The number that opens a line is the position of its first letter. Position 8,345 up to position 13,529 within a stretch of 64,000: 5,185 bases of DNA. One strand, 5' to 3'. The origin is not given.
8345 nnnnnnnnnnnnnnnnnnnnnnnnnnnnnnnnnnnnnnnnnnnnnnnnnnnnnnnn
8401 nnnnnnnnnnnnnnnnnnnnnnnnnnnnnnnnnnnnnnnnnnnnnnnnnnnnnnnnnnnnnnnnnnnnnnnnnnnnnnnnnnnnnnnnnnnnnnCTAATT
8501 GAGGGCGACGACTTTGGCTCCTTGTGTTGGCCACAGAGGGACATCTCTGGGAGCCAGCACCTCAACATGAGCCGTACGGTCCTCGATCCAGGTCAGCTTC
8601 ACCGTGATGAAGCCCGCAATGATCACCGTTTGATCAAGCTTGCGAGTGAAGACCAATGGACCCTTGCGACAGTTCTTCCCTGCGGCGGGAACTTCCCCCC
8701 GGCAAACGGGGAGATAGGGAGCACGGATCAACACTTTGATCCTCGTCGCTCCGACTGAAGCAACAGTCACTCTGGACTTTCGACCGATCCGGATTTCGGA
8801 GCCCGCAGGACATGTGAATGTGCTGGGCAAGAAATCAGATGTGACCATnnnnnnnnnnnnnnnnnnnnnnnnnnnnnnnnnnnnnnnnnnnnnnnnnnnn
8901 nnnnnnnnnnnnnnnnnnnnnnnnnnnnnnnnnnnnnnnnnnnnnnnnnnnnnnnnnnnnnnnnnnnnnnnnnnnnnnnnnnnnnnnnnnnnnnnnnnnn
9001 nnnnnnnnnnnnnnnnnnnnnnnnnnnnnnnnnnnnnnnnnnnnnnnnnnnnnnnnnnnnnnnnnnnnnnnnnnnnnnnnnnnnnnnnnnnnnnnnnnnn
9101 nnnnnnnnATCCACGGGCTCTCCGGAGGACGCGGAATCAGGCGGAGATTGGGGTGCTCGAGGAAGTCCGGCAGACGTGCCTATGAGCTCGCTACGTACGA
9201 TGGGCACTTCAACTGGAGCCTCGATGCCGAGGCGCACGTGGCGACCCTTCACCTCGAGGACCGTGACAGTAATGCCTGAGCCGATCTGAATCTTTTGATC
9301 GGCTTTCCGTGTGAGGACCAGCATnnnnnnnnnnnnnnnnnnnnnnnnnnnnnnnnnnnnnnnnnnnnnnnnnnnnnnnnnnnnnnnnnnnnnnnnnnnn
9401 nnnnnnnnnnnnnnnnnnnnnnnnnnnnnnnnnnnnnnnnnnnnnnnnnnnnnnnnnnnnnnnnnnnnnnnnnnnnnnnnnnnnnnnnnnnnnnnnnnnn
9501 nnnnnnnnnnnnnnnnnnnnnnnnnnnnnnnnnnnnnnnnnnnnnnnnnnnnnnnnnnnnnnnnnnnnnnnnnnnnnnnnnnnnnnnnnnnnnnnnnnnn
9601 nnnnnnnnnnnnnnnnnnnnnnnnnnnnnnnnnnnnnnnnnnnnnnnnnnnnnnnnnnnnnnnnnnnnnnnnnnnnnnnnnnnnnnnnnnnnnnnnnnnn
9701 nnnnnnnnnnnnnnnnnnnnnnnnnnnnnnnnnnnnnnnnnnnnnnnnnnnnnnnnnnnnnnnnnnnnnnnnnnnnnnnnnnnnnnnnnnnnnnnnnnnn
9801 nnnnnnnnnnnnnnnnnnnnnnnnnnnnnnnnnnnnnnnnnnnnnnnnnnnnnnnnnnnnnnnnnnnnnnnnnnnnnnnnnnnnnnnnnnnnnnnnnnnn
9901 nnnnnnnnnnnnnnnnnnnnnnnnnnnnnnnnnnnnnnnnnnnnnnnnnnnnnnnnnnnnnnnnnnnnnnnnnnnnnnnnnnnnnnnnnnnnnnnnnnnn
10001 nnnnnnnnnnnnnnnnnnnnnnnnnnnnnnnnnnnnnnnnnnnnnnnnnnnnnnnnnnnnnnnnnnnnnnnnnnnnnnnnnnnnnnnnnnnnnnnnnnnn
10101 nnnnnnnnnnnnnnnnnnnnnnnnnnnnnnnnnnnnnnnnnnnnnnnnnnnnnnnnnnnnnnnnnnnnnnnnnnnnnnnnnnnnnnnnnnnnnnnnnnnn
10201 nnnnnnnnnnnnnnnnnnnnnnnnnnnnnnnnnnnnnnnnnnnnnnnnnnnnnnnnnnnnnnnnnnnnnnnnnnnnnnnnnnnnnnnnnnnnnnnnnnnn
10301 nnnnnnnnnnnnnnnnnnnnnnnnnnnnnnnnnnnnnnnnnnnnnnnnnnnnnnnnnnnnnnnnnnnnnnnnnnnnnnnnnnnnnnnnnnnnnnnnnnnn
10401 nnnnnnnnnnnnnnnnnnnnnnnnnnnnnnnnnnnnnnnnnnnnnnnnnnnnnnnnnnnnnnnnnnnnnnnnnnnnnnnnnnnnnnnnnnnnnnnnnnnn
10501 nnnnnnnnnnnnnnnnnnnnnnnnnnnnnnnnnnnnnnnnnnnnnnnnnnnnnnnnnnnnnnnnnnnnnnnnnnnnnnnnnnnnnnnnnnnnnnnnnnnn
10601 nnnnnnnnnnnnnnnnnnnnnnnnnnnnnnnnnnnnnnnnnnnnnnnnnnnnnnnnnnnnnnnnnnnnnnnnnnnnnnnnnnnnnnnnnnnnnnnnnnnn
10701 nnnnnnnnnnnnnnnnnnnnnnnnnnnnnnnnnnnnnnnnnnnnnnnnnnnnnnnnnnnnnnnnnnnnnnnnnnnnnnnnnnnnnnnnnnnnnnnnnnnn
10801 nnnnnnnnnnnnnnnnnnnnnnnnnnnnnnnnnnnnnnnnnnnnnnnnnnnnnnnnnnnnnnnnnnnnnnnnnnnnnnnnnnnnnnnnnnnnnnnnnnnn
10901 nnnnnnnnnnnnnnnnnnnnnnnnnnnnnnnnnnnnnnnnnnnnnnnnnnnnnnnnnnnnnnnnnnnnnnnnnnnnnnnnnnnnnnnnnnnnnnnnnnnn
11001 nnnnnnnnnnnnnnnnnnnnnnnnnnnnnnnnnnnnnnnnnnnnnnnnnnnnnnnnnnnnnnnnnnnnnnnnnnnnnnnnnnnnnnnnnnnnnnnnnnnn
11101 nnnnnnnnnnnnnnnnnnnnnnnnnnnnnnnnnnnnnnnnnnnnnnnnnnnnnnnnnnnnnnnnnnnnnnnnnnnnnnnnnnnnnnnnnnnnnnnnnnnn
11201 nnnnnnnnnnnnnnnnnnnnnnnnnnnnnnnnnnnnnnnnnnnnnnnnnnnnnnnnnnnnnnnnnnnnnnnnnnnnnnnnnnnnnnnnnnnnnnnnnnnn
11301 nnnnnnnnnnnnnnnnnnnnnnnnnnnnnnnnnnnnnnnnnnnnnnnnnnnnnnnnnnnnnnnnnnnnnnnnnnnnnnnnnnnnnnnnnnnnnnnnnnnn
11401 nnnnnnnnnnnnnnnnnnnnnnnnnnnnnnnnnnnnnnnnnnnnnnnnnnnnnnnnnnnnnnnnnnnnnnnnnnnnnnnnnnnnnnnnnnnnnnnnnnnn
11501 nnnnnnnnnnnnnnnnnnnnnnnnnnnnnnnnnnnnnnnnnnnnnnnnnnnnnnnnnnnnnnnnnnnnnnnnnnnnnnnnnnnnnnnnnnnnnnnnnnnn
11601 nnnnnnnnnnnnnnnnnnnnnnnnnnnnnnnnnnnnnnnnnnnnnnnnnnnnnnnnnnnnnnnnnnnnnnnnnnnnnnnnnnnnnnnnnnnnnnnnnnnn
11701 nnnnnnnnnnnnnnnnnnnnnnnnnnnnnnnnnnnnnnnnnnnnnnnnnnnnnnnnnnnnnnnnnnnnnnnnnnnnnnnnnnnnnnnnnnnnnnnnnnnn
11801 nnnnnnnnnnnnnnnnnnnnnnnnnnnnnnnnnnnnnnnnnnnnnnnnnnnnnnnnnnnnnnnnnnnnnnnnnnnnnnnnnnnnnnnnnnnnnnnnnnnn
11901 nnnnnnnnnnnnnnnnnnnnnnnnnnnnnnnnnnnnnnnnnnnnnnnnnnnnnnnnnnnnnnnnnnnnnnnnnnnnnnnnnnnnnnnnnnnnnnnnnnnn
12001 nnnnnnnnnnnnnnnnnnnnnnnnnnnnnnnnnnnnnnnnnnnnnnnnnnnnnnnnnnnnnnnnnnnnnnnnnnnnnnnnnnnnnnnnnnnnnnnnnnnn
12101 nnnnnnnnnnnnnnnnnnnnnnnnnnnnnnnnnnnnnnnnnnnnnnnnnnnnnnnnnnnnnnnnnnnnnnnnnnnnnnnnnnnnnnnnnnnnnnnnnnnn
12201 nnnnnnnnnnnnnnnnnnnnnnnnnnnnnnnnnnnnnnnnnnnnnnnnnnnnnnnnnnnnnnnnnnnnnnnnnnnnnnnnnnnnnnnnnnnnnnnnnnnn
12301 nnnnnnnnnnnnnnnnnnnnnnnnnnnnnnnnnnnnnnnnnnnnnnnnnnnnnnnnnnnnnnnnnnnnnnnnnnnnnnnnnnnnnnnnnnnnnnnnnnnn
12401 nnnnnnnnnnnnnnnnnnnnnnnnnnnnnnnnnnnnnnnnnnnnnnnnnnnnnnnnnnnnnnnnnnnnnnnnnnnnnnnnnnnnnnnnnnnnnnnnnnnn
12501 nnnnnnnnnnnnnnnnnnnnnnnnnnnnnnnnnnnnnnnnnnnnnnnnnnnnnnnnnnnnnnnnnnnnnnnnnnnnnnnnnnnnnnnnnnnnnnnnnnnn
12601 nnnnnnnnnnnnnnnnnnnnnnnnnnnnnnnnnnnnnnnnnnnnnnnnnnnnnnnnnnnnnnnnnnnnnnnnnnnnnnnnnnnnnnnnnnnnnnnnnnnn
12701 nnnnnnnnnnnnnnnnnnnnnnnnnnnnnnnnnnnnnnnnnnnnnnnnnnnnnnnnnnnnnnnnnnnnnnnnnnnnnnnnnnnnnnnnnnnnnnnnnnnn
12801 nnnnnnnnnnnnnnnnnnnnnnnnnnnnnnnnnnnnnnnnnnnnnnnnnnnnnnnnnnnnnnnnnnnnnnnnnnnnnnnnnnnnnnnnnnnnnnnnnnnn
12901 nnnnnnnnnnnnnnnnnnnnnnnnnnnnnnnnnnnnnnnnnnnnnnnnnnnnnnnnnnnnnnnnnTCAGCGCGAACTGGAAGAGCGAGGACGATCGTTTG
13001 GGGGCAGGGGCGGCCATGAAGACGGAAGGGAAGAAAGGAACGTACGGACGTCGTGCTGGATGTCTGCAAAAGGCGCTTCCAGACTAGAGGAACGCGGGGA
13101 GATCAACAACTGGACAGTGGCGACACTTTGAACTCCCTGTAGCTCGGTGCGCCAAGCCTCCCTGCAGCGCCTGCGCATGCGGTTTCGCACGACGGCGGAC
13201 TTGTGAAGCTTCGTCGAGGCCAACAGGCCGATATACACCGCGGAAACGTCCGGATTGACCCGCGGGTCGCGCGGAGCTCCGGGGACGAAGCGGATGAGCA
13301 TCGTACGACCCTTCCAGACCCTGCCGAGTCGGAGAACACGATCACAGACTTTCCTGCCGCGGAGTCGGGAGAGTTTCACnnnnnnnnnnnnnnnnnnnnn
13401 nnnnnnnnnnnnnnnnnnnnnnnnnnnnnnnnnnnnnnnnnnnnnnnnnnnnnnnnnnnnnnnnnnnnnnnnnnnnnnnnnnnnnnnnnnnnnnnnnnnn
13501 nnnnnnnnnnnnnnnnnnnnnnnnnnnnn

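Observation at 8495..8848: Fused two-domain CsrA-like protein that appears to retain only one composite RNA-binding surface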

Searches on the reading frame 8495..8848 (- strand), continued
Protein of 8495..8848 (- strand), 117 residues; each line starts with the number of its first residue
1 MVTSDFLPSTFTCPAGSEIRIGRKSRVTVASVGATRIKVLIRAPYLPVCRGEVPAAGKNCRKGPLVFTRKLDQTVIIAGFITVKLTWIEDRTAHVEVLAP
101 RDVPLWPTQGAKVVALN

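Call 50: list_cluster_members(proteins=[P0042, P0038, P0004, P0005, P0024, P0037, P0028, P0008, P0059, P0072])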
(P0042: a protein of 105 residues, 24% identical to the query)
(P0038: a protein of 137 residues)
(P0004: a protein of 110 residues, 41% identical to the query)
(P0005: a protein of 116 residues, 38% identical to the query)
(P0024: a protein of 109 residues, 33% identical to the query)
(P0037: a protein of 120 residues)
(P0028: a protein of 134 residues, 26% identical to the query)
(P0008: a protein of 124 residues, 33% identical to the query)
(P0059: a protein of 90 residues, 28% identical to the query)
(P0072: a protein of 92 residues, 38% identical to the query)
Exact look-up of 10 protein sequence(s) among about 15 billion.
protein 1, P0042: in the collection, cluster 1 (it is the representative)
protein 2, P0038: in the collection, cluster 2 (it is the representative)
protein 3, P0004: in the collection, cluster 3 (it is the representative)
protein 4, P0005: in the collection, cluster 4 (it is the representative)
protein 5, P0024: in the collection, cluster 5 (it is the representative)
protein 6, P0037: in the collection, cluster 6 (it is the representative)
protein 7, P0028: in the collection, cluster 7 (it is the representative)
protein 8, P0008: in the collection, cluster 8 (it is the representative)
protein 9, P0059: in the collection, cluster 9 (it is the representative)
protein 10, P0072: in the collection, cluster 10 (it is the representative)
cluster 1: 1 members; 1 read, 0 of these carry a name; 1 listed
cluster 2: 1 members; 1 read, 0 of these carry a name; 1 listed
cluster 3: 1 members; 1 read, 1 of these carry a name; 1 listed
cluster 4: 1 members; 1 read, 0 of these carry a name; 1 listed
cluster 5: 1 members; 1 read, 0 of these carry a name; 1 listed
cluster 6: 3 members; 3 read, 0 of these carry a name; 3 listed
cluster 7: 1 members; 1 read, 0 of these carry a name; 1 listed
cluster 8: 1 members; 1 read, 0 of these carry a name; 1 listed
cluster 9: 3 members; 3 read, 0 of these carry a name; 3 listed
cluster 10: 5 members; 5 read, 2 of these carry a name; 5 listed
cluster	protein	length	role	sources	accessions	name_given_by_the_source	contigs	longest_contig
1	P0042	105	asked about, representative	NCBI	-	-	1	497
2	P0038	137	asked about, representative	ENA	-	-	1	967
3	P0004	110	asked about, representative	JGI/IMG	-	carbon storage regulator CsrA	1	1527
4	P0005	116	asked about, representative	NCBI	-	-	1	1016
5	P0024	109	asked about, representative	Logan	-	-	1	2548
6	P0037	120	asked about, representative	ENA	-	-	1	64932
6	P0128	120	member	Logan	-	-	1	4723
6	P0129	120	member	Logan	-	-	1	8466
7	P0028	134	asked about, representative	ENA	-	-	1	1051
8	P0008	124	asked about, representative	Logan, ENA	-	-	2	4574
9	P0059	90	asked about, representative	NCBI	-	-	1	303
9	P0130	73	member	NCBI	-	-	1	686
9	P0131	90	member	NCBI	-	-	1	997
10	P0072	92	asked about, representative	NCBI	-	-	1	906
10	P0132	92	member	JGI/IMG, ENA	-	carbon storage regulator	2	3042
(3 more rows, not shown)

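Call 69: predict_structure(alignment_id=A4)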
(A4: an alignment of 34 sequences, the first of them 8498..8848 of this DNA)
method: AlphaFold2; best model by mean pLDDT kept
length: 117 residues; sequences in the alignment: 34
mean_pLDDT: 88.4   pTM: 0.81
mean pLDDT of the five models: 88.4, 88.1, 86.5, 86.4, 84.4
residues with pLDDT >= 90: 83; 70-90: 24; 50-70: 6; < 50: 4
segments of 3 or more residues with pLDDT < 50: 1-3
pLDDT, mean of each block of 10 residues (from residue 1): 72 95 94 96 92 75 89 93 95 94 89 73
secondary structure, 60 per line:
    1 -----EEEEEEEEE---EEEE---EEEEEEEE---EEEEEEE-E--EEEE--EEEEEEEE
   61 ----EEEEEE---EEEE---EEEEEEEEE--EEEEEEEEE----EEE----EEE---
elements in order: E6-14 E18-21 E25-32 E36-42 E47-50 E53-60 E65-70 E74-77 E81-89 E92-100 E105-107 E112-114

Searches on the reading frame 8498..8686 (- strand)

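Call 3: search_protein_families(library=pfam, proteins=[window:8498-8686:-], max_evalue=10)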
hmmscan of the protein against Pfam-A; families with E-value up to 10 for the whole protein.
seq(63 aa): 1 family
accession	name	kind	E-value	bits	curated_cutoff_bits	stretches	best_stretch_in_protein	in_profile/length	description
PF02599.21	CsrA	-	1.5e-05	25.3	27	1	11-50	2-41/53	Global regulator protein family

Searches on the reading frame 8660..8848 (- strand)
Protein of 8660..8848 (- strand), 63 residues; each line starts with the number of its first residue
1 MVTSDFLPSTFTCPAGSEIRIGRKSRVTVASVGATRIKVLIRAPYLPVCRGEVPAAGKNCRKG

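Call 3: search_protein_families(library=pfam, proteins=[window:8660-8848:-], max_evalue=10)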
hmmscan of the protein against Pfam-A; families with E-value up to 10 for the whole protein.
seq(63 aa): 1 family
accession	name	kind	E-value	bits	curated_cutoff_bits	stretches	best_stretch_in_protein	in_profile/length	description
PF02599.21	CsrA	-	0.0011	19.3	27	1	16-53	9-47/53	Global regulator protein family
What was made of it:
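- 8690..8848 (-): Half 1 (residues 1-53): a 7-8 residue N-terminal extension, a degenerate beta1, then beta2 to beta5. There is no C-terminal helix. Pfam stretch at residues 16-53 matching profile 9-47 (call 3).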

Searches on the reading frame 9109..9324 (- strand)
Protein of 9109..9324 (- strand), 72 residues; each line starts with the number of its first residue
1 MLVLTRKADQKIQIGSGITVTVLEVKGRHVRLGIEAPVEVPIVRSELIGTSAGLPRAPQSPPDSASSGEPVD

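Call 3: search_protein_families(library=pfam, proteins=[window:9109-9324:-], max_evalue=10)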
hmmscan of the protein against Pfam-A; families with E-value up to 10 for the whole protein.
seq(72 aa): 2 families
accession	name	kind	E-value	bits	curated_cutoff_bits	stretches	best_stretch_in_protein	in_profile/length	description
PF02599.21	CsrA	-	1.9e-21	76.2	27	1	1-48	1-48/53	Global regulator protein family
PF02699.20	YajC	-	0.099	13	28.2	1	7-45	36-74/78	Preprotein translocase subunit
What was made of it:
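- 9106..9324 (-): Canonical single-domain csrA (72 aa), the conserved neighbour. PF02599 at 76 bits, profile 1-48 (call 3).
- Checked: The canonical csrA lies at 9106..9324 on the minus strand (76 bits, call 3).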

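Call 4: search_protein_families(library=ncbifam, proteins=[window:9109-9324:-], max_evalue=10)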
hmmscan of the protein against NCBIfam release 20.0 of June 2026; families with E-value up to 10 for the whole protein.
seq(72 aa): 4 families
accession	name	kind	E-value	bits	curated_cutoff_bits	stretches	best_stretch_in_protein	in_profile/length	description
TIGR00202.1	csrA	equivalog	4.3e-17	62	70.1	1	1-47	1-47/69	carbon storage regulator CsrA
NF002469.0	PRK01712.1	equivalog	9.6e-17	60.8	73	1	1-47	1-47/65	carbon storage regulator CsrA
NF001844.0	PRK00568.1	equivalog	2.4e-08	33.9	106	1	1-47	1-47/76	carbon storage regulator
TIGR00739.1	yajC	equivalog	0.14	12.2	44.2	1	10-45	42-77/84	preprotein translocase subunit YajC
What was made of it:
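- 9106..9324 (-): NCBIfam csrA models match at 61-62 bits, below their equivalog cut-offs of 70-73 (call 4).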

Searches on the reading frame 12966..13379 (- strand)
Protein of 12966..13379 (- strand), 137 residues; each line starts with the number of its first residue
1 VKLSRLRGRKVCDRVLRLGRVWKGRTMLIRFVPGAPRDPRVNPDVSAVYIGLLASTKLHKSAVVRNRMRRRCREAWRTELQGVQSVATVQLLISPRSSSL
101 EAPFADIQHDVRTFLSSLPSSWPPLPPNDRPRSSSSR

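Call 57: search_protein_families(library=pfam, proteins=[window:12966-13379:-], max_evalue=0.001)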
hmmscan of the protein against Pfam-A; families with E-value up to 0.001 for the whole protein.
window:12966-13379:- (137 aa): 1 family
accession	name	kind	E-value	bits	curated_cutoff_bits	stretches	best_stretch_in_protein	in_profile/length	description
PF00825.24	Ribonuclease_P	-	6.6e-15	55.5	22.3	1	3-116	4-106/109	Ribonuclease P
